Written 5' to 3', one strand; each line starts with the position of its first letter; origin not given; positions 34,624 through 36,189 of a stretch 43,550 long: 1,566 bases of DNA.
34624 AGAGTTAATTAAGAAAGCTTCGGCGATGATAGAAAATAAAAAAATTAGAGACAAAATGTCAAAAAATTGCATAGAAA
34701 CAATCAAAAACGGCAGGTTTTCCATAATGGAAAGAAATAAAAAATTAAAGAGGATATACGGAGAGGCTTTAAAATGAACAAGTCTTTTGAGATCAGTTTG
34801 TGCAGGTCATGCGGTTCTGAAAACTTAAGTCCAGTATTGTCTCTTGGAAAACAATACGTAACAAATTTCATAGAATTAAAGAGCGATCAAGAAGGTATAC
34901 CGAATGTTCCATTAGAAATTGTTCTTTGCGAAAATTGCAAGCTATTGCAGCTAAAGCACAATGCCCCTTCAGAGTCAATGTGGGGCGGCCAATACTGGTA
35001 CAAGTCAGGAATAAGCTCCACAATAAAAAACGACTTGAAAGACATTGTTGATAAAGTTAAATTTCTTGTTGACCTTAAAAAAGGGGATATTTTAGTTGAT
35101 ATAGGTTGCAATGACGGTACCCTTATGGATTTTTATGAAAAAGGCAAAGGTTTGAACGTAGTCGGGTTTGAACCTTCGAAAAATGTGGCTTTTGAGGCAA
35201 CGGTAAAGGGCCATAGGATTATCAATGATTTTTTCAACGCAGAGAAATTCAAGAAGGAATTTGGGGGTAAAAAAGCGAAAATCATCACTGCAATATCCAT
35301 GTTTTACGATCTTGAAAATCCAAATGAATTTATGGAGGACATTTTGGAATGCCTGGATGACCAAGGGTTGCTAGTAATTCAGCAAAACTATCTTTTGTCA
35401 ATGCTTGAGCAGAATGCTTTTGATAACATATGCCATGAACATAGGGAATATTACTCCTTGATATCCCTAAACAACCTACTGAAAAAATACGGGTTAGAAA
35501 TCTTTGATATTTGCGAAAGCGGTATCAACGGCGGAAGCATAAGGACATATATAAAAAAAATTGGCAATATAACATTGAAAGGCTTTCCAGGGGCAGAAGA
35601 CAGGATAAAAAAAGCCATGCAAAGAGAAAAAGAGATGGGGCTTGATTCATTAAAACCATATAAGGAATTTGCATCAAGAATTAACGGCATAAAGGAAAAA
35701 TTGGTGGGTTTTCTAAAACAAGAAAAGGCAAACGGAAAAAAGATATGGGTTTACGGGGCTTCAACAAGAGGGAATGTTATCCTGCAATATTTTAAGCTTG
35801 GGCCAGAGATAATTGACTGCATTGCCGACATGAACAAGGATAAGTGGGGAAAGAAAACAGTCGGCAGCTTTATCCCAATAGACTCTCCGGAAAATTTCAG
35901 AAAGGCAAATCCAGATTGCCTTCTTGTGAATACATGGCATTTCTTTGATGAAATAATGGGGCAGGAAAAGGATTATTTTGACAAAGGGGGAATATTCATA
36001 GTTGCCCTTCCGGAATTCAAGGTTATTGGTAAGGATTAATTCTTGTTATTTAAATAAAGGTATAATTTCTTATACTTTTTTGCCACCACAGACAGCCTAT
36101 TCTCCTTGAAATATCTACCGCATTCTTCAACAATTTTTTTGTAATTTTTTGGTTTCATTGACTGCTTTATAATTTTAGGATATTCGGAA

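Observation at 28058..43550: N-glycosylation island predicting a methyl-branched 6-deoxyhexose built from a GDP-sugar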

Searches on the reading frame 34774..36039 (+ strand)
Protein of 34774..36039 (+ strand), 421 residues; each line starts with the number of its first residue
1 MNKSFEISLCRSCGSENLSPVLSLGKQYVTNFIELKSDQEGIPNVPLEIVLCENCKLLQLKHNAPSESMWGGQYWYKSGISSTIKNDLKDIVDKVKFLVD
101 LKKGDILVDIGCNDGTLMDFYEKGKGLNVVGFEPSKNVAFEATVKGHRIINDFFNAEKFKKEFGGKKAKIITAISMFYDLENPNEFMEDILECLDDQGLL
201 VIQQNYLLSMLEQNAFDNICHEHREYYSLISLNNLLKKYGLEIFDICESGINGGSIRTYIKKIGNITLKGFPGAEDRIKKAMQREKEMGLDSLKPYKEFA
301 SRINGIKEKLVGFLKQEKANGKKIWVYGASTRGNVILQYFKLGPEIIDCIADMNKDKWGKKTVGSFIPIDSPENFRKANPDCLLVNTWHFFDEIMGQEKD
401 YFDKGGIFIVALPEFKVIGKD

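Call 3: search_protein_families(library=pfam, proteins=[window:34774-36039:+], max_evalue=0.01)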
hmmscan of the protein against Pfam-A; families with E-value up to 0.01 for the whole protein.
window:34774-36039:+ (421 aa): 7 families
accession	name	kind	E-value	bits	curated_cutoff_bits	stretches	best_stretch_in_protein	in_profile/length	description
PF08484.17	Methyltransf_14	-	9.1e-45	152.8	23.5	1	251-413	2-160/160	C-methyltransferase C-terminal domain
PF13489.12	Methyltransf_23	-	5.5e-20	72.2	27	1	90-243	8-161/164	Methyltransferase domain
PF08421.16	Methyltransf_13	-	6.1e-14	52.4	31.3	1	10-69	1-61/62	Putative zinc binding domain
PF08242.18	Methyltransf_12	-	3.1e-06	28.2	30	1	108-200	1-98/98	Methyltransferase domain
PF07021.18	MetW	-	0.00025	21.2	21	1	101-191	11-99/193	Methionine biosynthesis protein MetW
PF08241.18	Methyltransf_11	-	0.00028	21.9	21.2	1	108-202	1-95/95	Methyltransferase domain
PF13847.12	Methyltransf_31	-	0.0011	19.1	27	1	102-230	2-132/145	Methyltransferase domain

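Call 5: search_protein_families(library=ncbifam, proteins=[window:34774-36039:+], max_evalue=0.001)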
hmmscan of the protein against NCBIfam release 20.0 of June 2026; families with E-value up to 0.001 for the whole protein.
window:34774-36039:+ (421 aa): 3 families
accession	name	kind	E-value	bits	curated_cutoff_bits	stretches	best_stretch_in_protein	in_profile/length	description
NF045667.1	MTase_DVU1556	equivalog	2.3e-05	23.9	155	1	97-243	16-162/213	DVU_1556 family methyltransferase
NF008686.0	PRK11705.1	equivalog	4.7e-05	22.6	400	1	81-203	149-266/383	cyclopropane fatty acyl phospholipid synthase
TIGR02081.1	metW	equivalog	0.00089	18.8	189.5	0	101-185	11-93/194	methionine biosynthesis protein MetW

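Call 8: search_solved_structures(query=window:34774-36039:+, max_evalue=0.001, show_alignments=2)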
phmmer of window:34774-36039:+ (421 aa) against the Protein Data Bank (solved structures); distinct sequences matched with E-value up to 0.001: 11.
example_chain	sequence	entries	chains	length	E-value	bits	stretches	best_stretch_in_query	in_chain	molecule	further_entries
4rv9_A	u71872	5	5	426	2.5e-51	177.9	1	7-416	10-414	D-mycarose 3-C-methyltransferase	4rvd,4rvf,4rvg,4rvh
5t64_A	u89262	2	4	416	3e-47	164.5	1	9-418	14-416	Sugar 3-C-methyl transferase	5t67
4e2w_A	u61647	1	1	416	3.7e-46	160.9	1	9-416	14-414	TcaB9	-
3ndi_A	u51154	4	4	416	6.8e-46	160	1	9-416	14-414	Methyltransferase | TcaB9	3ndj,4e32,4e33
4e2x_A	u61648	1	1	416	6.8e-46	160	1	9-416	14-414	TcaB9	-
4e30_A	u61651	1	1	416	9.7e-46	159.5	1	9-416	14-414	TcaB9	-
5t6b_A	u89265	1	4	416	1e-45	159.4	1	9-416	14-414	Sugar 3-C-methyl transferase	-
4e2y_A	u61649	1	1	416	1.8e-45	158.6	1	9-416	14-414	TcaB9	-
4e31_A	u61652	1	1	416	2.4e-45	158.2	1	9-416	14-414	TcaB9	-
4e2z_A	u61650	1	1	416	6.3e-45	156.8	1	9-416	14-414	TcaB9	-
5z9o_A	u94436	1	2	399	0.00068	21.6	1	100-203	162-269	Cyclopropane-fatty-acyl-phospholipid synthase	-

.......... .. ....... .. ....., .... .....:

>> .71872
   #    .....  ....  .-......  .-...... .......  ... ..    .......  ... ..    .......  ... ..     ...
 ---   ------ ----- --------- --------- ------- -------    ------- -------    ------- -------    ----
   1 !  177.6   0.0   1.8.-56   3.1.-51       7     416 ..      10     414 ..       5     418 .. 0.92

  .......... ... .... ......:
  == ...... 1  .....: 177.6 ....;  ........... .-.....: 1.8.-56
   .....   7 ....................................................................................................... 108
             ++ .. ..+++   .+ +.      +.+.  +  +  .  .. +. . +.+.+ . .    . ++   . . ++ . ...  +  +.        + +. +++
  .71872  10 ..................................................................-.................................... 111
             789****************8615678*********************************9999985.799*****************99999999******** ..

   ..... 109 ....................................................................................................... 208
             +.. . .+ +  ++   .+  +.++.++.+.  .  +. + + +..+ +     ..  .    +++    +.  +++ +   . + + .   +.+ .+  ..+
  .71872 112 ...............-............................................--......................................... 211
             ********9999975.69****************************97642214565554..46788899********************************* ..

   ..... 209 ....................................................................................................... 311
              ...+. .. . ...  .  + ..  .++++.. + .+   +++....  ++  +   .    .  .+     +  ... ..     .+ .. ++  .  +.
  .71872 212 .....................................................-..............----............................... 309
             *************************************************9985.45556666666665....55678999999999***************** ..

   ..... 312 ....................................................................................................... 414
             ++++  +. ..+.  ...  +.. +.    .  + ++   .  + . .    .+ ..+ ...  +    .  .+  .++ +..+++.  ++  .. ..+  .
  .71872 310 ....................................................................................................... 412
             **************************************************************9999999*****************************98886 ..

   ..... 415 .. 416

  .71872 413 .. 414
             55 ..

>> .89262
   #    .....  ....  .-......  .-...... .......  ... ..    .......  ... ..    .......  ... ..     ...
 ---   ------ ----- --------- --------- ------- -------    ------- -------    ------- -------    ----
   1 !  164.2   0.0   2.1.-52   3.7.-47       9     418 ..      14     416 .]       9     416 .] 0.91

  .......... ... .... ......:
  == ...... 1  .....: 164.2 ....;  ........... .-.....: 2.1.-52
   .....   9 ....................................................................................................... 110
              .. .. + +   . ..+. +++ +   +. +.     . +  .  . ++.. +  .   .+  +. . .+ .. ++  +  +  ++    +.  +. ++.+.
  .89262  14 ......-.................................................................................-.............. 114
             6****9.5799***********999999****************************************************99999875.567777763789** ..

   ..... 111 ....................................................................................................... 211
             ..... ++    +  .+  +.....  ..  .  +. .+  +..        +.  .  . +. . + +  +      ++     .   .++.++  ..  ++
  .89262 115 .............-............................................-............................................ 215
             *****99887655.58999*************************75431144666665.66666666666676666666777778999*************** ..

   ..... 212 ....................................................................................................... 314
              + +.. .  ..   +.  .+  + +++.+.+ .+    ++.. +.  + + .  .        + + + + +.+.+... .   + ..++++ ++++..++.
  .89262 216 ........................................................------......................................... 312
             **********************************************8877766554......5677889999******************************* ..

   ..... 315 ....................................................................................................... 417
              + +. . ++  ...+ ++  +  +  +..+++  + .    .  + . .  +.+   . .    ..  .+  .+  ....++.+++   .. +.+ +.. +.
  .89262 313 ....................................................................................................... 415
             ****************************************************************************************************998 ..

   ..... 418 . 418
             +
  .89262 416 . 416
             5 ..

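Call 12: find_homologous_proteins(query=window:34774-36039:+, max_evalue=1e-10)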
Query window:34774-36039:+ (421 aa): 7406 proteins with E <= 1e-10 among 8000 candidates; the best 120 are listed.
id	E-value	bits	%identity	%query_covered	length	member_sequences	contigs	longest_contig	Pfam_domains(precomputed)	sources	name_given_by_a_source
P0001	8.4e-285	962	100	100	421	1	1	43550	PF13489.13,PF08421.17,PF08484.18,PF08242.19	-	-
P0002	2.4e-208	710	73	100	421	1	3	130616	PF13489.13,PF08421.17,PF08484.18,PF08241.19,PF08242.19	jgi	jgi:SAM-dependent methyltransferase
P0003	2.8e-199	680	72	99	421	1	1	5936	PF07021.19,PF13847.13,PF13489.13,PF08421.17,PF22674.3,PF08484.18,PF08241.19,PF08242.19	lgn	-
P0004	1.1e-198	678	73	99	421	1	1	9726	PF13847.13,PF13489.13,PF08421.17,PF22674.3,PF08484.18,PF08241.19,PF08242.19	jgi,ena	-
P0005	1.3e-196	671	70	99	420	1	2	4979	PF07021.19,PF13489.13,PF08421.17,PF08484.18,PF08241.19,PF08242.19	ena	-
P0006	3.6e-195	667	69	99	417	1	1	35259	PF13489.13,PF08421.17,PF08484.18,PF08241.19,PF08242.19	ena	-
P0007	2.0e-194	664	71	99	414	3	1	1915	PF13489.13,PF08421.17,PF08484.18,PF08242.19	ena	-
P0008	6.3e-194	663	70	99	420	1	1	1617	PF07021.19,PF13489.13,PF08421.17,PF08484.18,PF08241.19,PF08242.19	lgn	-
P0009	2.8e-193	660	69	99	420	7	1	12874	PF07021.19,PF13489.13,PF08421.17,PF08484.18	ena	-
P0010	6.3e-193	659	71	98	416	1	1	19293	PF13847.13,PF13489.13,PF08421.17,PF22674.3,PF08484.18,PF08241.19,PF08242.19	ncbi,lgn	-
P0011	9.4e-193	659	70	99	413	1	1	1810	PF07021.19,PF13847.13,PF13489.13,PF08421.17,PF08484.18,PF08241.19,PF08242.19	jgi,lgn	-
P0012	1.6e-192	658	70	99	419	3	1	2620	PF07021.19,PF13847.13,PF13489.13,PF08421.17,PF22674.3,PF08484.18,PF08241.19,PF08242.19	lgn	-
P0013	1.0e-191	655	68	98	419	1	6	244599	PF13847.13,PF13489.13,PF08421.17,PF13649.13,PF08484.18,PF08241.19,PF08242.19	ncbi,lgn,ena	ncbi:MAG: class I SAM-dependent methyltransferase [Nanoarchaeota archaeon]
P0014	1.3e-191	655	70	99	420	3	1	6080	PF13489.13,PF08421.17,PF08484.18,PF08242.19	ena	-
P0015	1.4e-191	655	68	100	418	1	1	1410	PF13847.13,PF13489.13,PF08421.17,PF08484.18,PF08241.19,PF08242.19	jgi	-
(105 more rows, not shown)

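Call 14: find_encoding_contigs(protein=P0002, flank=10000, max_places=2)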
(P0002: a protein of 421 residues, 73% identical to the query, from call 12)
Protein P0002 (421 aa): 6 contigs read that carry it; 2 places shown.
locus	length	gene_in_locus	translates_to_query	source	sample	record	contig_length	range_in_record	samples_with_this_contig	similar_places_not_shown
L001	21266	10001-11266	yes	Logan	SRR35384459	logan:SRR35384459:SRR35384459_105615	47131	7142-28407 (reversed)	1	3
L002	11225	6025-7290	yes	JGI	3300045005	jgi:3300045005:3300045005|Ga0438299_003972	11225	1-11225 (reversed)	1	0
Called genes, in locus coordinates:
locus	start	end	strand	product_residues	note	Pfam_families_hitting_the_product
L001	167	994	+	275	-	PF01633:Choline_kinase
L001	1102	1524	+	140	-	PF02996:Prefoldin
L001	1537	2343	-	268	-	PF01008:IF-2B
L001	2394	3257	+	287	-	PF01944:SpoIIM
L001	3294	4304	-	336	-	PF00953:Glycos_transf_4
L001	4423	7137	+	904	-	PF02516:STT3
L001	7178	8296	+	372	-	PF02350:Epimerase_2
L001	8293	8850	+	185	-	PF08241:Methyltransf_11, PF08242:Methyltransf_12 (faint), PF13489:Methyltransf_23, PF13649:Methyltransf_25 (weak), PF13847:Methyltransf_31 (weak)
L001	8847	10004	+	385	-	PF00534:Glycos_transf_1, PF13692:Glyco_trans_1_4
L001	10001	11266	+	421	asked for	PF08421:Methyltransf_13, PF13489:Methyltransf_23, PF08241:Methyltransf_11 (weak), PF08242:Methyltransf_12 (weak), PF08484:Methyltransf_14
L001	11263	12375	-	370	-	PF13439:Glyco_transf_4, PF00534:Glycos_transf_1 (weak), PF13692:Glyco_trans_1_4 (weak)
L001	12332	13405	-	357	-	PF00106:adh_short (faint), PF01073:3Beta_HSD, PF01370:Epimerase, PF02719:Polysacc_synt_2, PF04321:RmlD_sub_bind, PF07993:NAD_binding_4 (faint), PF13460:NAD_binding_10 (weak), PF16363:GDP_Man_Dehyd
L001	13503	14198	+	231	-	-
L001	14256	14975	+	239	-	PF00483:NTP_transferase, PF12804:NTP_transf_3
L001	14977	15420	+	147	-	-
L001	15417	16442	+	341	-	PF01370:Epimerase, PF04321:RmlD_sub_bind, PF16363:GDP_Man_Dehyd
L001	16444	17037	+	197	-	PF07021:MetW (weak), PF13489:Methyltransf_23, PF13847:Methyltransf_31, PF08241:Methyltransf_11, PF08242:Methyltransf_12, PF13649:Methyltransf_25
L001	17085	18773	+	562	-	PF08421:Methyltransf_13, PF13489:Methyltransf_23, PF08484:Methyltransf_14, PF14667:Polysacc_synt_C (weak)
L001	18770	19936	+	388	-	PF00155:Aminotran_1_2, PF01041:DegT_DnrJ_EryC1, PF01053:Cys_Met_Meta_PP (weak)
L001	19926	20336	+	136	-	-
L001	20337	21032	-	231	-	PF13489:Methyltransf_23, PF13847:Methyltransf_31, PF08241:Methyltransf_11, PF08242:Methyltransf_12, PF13649:Methyltransf_25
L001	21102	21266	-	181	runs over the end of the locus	PF00534:Glycos_transf_1 (faint), PF13692:Glyco_trans_1_4 (weak)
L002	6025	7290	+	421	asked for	PF08421:Methyltransf_13, PF13489:Methyltransf_23, PF08241:Methyltransf_11 (weak), PF08242:Methyltransf_12 (weak), PF08484:Methyltransf_14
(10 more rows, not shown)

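Call 15: find_encoding_contigs(protein=P0013, flank=10000, max_places=2)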
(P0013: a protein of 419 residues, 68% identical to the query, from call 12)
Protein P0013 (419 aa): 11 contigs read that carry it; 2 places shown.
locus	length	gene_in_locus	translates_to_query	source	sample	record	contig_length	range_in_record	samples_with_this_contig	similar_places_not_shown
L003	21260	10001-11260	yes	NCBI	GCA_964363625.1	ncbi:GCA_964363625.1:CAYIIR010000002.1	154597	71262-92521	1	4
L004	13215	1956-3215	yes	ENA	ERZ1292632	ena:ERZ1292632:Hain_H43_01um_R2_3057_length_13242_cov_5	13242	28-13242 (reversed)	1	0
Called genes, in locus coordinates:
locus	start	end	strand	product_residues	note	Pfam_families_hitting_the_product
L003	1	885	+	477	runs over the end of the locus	PF00344:SecY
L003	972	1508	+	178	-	PF01956:EMC3_TMCO1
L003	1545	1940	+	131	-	PF02996:Prefoldin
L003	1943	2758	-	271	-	PF01008:IF-2B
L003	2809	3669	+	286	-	PF01944:SpoIIM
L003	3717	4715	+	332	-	PF00953:Glycos_transf_4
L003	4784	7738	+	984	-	-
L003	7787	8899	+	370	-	PF02350:Epimerase_2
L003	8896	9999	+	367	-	PF00534:Glycos_transf_1, PF13692:Glyco_trans_1_4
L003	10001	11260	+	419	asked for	PF08421:Methyltransf_13, PF13489:Methyltransf_23, PF13847:Methyltransf_31 (weak), PF08241:Methyltransf_11, PF08242:Methyltransf_12, PF13649:Methyltransf_25 (faint), PF08484:Methyltransf_14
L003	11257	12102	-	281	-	PF01370:Epimerase, PF04321:RmlD_sub_bind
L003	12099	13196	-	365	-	PF13439:Glyco_transf_4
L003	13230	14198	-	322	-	PF00106:adh_short (weak), PF01073:3Beta_HSD, PF01370:Epimerase, PF02719:Polysacc_synt_2, PF04321:RmlD_sub_bind, PF05368:NmrA (weak), PF13460:NAD_binding_10, PF16363:GDP_Man_Dehyd, +1 more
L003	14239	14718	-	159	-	PF19480:DUF6016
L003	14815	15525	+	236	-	PF00483:NTP_transferase, PF12804:NTP_transf_3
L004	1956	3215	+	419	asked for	PF08421:Methyltransf_13, PF13489:Methyltransf_23, PF13847:Methyltransf_31 (weak), PF08241:Methyltransf_11, PF08242:Methyltransf_12, PF13649:Methyltransf_25 (faint), PF08484:Methyltransf_14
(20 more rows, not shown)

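Call 18: search_protein_families(library=pfam, proteins=[L001:17085-18773:+, L001:18770-19936:+, L001:19926-20336:+, L001:20337-21032:-, L001:15417-16442:+, L001:13503-14198:+, L001:14977-15420:+], max_evalue=0.1)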
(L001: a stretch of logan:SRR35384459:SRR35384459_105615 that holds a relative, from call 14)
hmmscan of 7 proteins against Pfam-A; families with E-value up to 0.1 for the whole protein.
L001:17085-18773:+ (562 aa): 8 families
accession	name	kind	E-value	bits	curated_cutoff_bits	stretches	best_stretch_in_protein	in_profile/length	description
PF08484.17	Methyltransf_14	-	3e-46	157.6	23.5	1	244-398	1-158/160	C-methyltransferase C-terminal domain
PF08421.16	Methyltransf_13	-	2.4e-22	79.3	31.3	1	4-65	1-62/62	Putative zinc binding domain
PF13489.12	Methyltransf_23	-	1e-10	42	27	1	87-239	9-163/164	Methyltransferase domain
PF14667.12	Polysacc_synt_C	-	2.8e-06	27.8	28.7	1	436-522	1-87/111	Polysaccharide biosynthesis C-terminal domain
PF07883.17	Cupin_2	-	4.3e-05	23.6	27.2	1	457-519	2-55/70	Cupin domain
PF00190.28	Cupin_1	-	0.00058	19.9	22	1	457-524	37-103/151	Cupin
PF05523.17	FdtA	-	0.006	16.8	23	1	459-530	39-107/131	WxcM-like, C-terminal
PF12973.13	Cupin_7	-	0.018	15.3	27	1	456-534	36-101/105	ChrR Cupin-like domain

L001:18770-19936:+ (388 aa): 6 families
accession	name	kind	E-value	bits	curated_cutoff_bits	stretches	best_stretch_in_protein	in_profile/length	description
PF01041.23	DegT_DnrJ_EryC1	-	2.7e-120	402.3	19.8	1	12-379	6-359/360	DegT/DnrJ/EryC1/StrS aminotransferase family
PF00155.27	Aminotran_1_2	-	3.4e-09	36.8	19.7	1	31-127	42-154/361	Aminotransferase class I and II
PF01053.26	Cys_Met_Meta_PP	-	6.7e-07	28.6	27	1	35-154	56-175/381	Cys/Met metabolism PLP-dependent enzyme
PF01212.27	Beta_elim_lyase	-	2.6e-05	24.1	27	1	33-154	34-170/288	Beta-eliminating lyase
PF00266.25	Aminotran_5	-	0.0017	17.9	21.5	1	31-157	43-180/371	Aminotransferase class-V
PF05889.19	SepSecS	-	0.016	14.4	21.1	1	42-129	67-162/389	O-phosphoseryl-tRNA(Sec) selenium transferase, SepSecS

L001:19926-20336:+ (136 aa): 2 families
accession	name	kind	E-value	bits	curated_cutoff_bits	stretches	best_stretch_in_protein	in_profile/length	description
PF09313.17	DUF1971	-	0.0017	18.8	23.1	1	57-104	23-70/80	Domain of unknown function (DUF1971)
PF05899.18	Cupin_3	-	0.038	14.1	23.5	1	58-106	24-67/74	EutQ-like cupin domain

L001:20337-21032:- (231 aa): 11 families
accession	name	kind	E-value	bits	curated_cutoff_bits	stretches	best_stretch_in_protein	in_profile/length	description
PF13649.12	Methyltransf_25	-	1.2e-13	52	27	1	62-158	1-97/97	Methyltransferase domain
PF13489.12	Methyltransf_23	-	3.9e-13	49.9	27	1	51-220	15-163/164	Methyltransferase domain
PF08241.18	Methyltransf_11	-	3.9e-11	43.9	21.2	1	64-162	2-95/95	Methyltransferase domain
PF08242.18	Methyltransf_12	-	9e-09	36.4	30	1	76-159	13-97/98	Methyltransferase domain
PF13847.12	Methyltransf_31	-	1.9e-08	34.6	27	1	58-175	3-123/145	Methyltransferase domain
PF01209.24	Ubie_methyltran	-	0.00011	22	20.1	1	74-180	66-166/233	ubiE/COQ5 methyltransferase family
PF02353.26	CMAS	-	0.0024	17.7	27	1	62-174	66-176/273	Mycolic acid cyclopropane synthetase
PF01739.24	CheR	-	0.0073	16.2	27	1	98-162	109-173/195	CheR methyltransferase, SAM binding domain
PF03848.20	TehB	-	0.0099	15.8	20.4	1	58-170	30-140/193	Tellurite resistance protein TehB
PF05175.20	MTS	-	0.018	15.2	23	1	59-132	32-105/170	Methyltransferase small domain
PF03686.19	UPF0146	-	0.085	13.2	26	0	58-118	13-62/129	Uncharacterised protein family (UPF0146)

L001:15417-16442:+ (341 aa): 6 families
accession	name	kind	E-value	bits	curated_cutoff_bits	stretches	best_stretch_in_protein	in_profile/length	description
PF16363.11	GDP_Man_Dehyd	-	6.9e-119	397.6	27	1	5-324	1-332/332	GDP-mannose 4,6 dehydratase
PF01370.27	Epimerase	-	3.2e-58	197.4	20.9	1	4-239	1-237/240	NAD dependent epimerase/dehydratase family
PF04321.23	RmlD_sub_bind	-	3.3e-12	46.5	27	1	3-173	2-151/287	RmlD substrate binding domain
PF00106.31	adh_short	-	0.011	15.6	26.6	0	2-70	1-71/195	short chain dehydrogenase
PF05368.20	NmrA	-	0.014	15.4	27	1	2-68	3-68/298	NmrA-like family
PF22121.2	MtxA_C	-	0.079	13.6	27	0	3-34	11-44/81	Magnetotaxis protein MtxA, C-terminal domain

L001:13503-14198:+ (231 aa): 1 family
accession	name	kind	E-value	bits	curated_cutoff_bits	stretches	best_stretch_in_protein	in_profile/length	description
PF14687.11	DUF4460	-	0.05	14.1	25.5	0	13-34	18-39/110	Domain of unknown function (DUF4460)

L001:14977-15420:+ (147 aa): 2 families
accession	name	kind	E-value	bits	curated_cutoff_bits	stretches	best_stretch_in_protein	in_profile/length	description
PF13439.12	Glyco_transf_4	-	0.00098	19.6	28.5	1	18-103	8-111/170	Glycosyltransferase Family 4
PF13579.12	Glyco_trans_4_4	-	0.046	14.5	29.7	0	56-91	66-97/158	Glycosyl transferase 4-like domain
